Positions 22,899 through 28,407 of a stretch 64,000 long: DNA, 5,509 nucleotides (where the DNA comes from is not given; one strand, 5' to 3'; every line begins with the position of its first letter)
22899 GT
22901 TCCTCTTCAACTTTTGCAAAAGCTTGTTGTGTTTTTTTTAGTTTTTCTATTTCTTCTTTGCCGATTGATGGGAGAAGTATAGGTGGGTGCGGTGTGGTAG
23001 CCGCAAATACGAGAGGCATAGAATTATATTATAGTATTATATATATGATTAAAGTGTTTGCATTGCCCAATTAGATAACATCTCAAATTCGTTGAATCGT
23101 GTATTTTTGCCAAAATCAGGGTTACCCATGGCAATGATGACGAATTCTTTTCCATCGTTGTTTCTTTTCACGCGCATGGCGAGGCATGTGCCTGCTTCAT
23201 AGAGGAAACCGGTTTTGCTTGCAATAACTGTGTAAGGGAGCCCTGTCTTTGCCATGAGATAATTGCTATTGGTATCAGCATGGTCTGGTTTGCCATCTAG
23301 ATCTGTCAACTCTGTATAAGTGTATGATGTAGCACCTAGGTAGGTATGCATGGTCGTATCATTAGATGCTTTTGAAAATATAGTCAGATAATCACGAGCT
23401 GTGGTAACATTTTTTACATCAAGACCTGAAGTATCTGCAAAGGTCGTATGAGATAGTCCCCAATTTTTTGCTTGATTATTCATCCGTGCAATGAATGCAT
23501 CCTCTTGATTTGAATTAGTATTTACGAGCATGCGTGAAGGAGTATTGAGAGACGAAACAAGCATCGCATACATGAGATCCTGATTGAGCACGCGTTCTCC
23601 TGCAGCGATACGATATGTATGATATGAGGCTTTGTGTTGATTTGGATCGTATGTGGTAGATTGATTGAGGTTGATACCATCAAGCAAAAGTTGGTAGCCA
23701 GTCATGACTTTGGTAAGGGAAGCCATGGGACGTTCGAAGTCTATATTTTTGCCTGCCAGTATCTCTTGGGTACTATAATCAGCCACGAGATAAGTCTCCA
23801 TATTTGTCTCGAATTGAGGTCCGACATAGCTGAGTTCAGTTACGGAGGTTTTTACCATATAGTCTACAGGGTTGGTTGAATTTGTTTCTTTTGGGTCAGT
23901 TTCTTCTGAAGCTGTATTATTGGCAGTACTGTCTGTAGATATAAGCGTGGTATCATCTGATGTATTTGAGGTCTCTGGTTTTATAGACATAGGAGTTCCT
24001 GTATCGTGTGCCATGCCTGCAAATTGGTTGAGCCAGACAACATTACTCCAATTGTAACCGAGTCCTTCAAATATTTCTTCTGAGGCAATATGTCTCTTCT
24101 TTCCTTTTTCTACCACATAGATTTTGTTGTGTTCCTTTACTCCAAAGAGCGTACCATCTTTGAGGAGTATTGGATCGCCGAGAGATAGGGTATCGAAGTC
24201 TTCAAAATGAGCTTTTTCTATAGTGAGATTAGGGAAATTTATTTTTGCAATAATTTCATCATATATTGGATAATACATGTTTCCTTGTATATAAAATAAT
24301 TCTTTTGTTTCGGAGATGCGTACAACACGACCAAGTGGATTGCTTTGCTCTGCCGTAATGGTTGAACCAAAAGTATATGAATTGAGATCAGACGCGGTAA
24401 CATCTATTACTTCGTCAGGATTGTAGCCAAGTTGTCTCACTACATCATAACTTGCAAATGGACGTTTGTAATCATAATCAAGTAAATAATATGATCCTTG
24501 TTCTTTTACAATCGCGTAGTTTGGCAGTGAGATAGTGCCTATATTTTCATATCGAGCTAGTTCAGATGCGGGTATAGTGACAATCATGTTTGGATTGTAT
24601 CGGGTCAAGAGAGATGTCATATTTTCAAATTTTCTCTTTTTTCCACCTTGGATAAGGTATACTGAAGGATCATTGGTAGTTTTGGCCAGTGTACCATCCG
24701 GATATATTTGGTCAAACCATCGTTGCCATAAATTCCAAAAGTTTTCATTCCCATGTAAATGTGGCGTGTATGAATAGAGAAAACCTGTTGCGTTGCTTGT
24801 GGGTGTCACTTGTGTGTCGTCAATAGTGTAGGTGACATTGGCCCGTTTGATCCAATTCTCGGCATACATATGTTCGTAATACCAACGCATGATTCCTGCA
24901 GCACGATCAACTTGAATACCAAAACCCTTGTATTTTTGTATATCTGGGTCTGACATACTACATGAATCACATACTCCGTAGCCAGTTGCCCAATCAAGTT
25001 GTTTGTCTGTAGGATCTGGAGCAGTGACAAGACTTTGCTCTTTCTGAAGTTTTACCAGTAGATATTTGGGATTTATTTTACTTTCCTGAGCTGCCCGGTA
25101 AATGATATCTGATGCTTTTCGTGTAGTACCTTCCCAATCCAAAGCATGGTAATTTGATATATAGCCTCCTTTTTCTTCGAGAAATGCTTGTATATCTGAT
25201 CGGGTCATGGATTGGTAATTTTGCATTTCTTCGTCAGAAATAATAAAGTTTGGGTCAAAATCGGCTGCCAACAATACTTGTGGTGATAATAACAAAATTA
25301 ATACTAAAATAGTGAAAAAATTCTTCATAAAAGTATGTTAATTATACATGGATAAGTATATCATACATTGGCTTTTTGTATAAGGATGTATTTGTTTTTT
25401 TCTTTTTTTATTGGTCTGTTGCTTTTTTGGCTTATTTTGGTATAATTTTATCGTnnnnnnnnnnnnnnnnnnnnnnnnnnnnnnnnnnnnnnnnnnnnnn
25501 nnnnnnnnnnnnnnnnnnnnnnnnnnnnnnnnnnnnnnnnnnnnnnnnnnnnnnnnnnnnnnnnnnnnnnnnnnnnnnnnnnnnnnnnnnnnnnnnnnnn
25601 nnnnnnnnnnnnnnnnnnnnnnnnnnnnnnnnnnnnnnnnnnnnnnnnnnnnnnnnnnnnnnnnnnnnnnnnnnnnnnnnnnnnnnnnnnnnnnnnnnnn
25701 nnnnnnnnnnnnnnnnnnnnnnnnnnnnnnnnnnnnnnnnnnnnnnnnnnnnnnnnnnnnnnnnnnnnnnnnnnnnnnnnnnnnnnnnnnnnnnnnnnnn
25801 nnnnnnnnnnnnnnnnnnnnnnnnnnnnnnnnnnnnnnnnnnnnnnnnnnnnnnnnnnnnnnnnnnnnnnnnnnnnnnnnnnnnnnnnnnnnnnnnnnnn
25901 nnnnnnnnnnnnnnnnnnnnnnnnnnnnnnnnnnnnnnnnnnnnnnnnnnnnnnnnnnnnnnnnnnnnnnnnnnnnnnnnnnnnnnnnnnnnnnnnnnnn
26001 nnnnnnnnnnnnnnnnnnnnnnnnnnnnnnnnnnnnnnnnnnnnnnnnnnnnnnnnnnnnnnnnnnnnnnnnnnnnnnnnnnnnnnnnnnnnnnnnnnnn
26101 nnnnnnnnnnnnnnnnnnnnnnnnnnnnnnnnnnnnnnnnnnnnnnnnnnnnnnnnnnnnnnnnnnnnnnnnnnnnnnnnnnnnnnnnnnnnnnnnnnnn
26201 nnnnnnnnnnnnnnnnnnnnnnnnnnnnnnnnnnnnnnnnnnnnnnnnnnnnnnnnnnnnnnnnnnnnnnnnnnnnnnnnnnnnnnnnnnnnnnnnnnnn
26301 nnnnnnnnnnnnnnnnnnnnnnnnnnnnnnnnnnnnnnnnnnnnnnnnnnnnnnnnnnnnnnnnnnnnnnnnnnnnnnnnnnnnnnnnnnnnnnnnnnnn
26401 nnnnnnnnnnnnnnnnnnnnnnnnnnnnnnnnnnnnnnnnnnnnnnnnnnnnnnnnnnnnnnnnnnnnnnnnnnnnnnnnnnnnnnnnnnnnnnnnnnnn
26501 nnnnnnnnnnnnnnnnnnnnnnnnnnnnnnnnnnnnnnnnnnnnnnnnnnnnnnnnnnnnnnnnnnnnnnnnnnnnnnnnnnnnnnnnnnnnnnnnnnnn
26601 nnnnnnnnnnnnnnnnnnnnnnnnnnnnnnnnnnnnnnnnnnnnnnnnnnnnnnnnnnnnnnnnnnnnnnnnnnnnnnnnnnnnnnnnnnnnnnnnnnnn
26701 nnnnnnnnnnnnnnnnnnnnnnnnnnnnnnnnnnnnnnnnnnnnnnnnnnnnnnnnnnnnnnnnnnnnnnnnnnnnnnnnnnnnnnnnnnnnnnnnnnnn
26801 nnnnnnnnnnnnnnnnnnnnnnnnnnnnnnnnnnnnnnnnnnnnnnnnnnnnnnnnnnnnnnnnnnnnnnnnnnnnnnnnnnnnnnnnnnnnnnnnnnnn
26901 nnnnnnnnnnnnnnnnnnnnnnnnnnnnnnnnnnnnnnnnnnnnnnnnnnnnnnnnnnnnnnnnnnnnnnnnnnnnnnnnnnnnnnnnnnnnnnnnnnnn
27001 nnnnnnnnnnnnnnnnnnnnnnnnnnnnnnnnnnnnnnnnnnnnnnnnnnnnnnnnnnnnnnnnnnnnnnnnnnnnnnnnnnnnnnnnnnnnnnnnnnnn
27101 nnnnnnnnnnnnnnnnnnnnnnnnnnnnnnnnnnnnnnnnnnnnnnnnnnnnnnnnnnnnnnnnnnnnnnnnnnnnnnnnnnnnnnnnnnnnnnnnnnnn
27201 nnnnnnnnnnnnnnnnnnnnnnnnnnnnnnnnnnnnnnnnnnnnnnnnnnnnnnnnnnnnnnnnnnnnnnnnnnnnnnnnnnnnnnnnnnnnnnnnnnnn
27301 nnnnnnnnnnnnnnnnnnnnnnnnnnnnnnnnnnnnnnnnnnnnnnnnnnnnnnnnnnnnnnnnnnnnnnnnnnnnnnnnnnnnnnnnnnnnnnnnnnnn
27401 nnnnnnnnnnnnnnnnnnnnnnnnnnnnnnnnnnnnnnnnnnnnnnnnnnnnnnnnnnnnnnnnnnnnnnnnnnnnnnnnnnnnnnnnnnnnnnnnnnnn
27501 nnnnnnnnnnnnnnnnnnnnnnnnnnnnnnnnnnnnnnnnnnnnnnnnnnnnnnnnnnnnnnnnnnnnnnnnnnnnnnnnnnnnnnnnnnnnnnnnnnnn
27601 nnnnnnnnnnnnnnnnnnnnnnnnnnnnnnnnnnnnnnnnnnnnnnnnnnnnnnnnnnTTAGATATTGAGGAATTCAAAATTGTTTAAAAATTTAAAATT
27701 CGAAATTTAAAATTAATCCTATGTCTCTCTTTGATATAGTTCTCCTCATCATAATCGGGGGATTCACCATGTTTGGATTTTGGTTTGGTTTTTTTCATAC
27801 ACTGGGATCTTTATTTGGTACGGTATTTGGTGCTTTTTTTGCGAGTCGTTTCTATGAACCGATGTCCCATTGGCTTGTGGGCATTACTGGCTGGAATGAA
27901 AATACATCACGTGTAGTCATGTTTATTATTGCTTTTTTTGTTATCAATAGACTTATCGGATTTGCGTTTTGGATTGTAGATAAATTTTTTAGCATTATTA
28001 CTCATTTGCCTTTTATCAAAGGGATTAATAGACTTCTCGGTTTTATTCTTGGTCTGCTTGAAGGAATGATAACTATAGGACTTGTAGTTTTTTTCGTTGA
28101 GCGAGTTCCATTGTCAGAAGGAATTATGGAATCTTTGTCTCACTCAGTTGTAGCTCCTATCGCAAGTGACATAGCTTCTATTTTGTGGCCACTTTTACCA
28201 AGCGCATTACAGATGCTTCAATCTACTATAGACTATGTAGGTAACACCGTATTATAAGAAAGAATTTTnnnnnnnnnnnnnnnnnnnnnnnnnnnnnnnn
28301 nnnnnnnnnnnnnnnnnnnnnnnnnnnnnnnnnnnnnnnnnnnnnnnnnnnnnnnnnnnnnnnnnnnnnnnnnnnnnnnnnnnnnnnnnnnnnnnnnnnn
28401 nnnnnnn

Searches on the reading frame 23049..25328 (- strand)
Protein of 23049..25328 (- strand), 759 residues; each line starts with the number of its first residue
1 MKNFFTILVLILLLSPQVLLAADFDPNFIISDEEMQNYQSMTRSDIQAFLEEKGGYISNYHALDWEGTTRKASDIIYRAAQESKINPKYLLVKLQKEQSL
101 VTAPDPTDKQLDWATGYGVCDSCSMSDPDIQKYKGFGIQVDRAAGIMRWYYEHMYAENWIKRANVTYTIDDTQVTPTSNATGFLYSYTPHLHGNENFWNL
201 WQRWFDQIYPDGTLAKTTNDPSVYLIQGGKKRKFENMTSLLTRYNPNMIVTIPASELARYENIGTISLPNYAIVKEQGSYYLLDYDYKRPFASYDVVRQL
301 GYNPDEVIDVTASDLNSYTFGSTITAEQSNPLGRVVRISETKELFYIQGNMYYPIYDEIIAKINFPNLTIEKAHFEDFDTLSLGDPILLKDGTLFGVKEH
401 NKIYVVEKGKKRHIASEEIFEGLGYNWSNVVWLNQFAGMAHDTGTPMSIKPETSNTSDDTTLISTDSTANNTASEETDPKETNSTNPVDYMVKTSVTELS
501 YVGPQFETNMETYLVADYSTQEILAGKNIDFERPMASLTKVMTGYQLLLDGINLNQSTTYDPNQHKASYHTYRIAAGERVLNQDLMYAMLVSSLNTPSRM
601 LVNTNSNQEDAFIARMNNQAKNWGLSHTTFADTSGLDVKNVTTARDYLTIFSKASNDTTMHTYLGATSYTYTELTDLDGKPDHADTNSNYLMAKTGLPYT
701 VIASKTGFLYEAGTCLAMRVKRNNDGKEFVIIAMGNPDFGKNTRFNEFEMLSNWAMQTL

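Call 60: search_protein_families(library=pfam, proteins=[window:23049-25328:-], max_evalue=0.001)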
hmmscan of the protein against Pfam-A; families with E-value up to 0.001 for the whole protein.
window:23049-25328:- (759 aa): 2 families
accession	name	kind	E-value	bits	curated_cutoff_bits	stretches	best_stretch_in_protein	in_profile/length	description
PF00768.25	Peptidase_S11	-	2.2e-29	103.1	27.6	1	507-725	9-228/239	D-alanyl-D-alanine carboxypeptidase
PF13354.11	Beta-lactamase2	-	2e-07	31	22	1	514-653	3-145/214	Beta-lactamase enzyme family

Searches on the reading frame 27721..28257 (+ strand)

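Call 60: search_protein_families(library=pfam, proteins=[window:27721-28257:+], max_evalue=0.001)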
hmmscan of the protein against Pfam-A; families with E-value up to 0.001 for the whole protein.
window:27721-28257:+ (178 aa): 1 family
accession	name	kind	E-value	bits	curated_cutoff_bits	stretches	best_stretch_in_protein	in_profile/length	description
PF02674.22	Colicin_V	-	1.2e-23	84.1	29.3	1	4-151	1-142/144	Colicin V production protein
